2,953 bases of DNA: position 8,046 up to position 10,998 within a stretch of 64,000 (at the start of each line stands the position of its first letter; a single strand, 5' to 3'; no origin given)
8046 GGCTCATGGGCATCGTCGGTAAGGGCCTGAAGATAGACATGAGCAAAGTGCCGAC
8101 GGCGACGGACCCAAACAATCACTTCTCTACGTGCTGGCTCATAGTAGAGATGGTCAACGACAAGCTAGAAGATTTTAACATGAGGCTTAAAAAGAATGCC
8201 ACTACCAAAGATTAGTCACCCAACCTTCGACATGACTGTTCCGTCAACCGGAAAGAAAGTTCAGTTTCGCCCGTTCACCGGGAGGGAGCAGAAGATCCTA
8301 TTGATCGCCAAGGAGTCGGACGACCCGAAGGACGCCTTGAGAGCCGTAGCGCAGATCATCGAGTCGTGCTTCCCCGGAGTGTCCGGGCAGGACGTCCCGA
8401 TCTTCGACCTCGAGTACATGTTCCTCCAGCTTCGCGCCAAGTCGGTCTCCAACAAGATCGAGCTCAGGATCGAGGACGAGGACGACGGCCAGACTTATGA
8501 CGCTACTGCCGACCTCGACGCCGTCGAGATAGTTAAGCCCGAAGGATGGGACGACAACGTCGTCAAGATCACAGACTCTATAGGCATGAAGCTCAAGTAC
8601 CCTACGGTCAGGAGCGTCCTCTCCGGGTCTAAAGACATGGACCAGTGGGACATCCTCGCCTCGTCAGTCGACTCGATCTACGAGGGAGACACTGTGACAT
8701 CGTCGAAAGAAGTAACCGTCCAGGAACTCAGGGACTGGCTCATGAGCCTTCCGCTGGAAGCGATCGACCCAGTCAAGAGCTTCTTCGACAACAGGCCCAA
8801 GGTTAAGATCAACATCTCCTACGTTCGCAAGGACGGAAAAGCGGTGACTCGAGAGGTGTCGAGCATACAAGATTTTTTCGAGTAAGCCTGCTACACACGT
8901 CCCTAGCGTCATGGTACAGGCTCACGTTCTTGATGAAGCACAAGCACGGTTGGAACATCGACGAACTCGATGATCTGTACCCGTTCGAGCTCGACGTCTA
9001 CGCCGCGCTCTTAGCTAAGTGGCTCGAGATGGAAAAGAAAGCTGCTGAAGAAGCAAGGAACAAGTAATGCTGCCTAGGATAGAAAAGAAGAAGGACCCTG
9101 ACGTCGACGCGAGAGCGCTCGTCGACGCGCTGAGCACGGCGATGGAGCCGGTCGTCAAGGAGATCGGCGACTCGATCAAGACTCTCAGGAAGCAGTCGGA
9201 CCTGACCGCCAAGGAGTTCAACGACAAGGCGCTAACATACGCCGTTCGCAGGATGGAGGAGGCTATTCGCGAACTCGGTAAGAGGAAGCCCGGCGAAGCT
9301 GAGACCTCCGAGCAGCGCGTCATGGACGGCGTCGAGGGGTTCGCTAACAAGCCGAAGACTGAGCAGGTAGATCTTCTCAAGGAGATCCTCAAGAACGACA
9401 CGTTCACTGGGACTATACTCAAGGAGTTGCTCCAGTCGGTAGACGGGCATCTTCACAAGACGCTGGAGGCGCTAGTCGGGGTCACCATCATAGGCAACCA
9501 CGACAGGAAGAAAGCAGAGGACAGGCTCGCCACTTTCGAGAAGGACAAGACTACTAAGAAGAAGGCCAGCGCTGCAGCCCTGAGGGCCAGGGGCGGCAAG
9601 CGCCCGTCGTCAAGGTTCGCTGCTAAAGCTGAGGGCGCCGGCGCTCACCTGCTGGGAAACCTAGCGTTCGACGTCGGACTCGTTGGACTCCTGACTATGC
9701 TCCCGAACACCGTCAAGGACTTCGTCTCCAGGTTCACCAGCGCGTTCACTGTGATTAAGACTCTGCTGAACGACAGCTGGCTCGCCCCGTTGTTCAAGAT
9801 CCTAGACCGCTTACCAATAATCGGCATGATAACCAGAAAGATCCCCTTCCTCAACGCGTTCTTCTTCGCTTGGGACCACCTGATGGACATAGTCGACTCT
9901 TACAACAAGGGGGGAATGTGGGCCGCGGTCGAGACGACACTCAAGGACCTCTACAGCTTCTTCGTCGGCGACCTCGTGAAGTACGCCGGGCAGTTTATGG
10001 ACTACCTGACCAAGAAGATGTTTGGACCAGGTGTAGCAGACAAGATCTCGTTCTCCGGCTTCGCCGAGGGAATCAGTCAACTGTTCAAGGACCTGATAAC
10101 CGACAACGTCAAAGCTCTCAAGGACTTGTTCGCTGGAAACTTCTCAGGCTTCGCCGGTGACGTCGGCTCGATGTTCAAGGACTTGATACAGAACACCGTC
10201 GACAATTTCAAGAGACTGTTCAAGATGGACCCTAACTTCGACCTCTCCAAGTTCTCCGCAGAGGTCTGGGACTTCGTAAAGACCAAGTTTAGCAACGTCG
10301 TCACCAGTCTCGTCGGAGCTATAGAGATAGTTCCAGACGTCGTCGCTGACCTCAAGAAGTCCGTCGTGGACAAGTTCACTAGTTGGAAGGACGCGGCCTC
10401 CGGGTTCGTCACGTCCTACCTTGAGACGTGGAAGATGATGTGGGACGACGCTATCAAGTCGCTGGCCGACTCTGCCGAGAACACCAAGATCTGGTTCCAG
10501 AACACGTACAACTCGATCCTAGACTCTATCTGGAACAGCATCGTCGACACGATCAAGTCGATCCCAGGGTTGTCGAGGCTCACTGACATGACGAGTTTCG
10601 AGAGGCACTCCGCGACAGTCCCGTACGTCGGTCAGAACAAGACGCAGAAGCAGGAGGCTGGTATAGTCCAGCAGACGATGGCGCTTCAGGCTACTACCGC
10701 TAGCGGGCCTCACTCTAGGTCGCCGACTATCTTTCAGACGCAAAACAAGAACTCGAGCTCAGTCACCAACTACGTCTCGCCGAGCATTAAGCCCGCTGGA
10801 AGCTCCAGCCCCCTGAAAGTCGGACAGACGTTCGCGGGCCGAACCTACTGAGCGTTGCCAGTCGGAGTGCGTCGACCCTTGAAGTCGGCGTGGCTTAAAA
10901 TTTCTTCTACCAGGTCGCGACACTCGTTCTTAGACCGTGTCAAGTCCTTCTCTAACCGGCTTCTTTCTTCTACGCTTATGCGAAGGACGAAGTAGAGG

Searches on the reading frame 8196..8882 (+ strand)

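Call 11: search_protein_families(library=pfam, proteins=[window:8196-8882:+], max_evalue=0.001)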
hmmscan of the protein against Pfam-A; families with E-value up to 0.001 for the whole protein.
window:8196-8882:+ (229 aa): 1 family
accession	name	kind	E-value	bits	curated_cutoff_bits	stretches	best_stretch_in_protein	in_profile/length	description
PF12322.14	T4_baseplate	-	6.7e-51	173.5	24.5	1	9-229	2-219/219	T4 bacteriophage base plate protein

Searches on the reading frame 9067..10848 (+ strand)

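Call 9: search_protein_families(library=pfam, proteins=[window:9067-10848:+], max_evalue=0.001)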
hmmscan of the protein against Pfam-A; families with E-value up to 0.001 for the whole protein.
window:9067-10848:+ (594 aa): 1 family
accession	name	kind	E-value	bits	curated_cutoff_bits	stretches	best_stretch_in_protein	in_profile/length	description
PF24340.1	DH_2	-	0.00091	19.2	27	0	405-478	61-132/208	DBL homology domain (DH-domain)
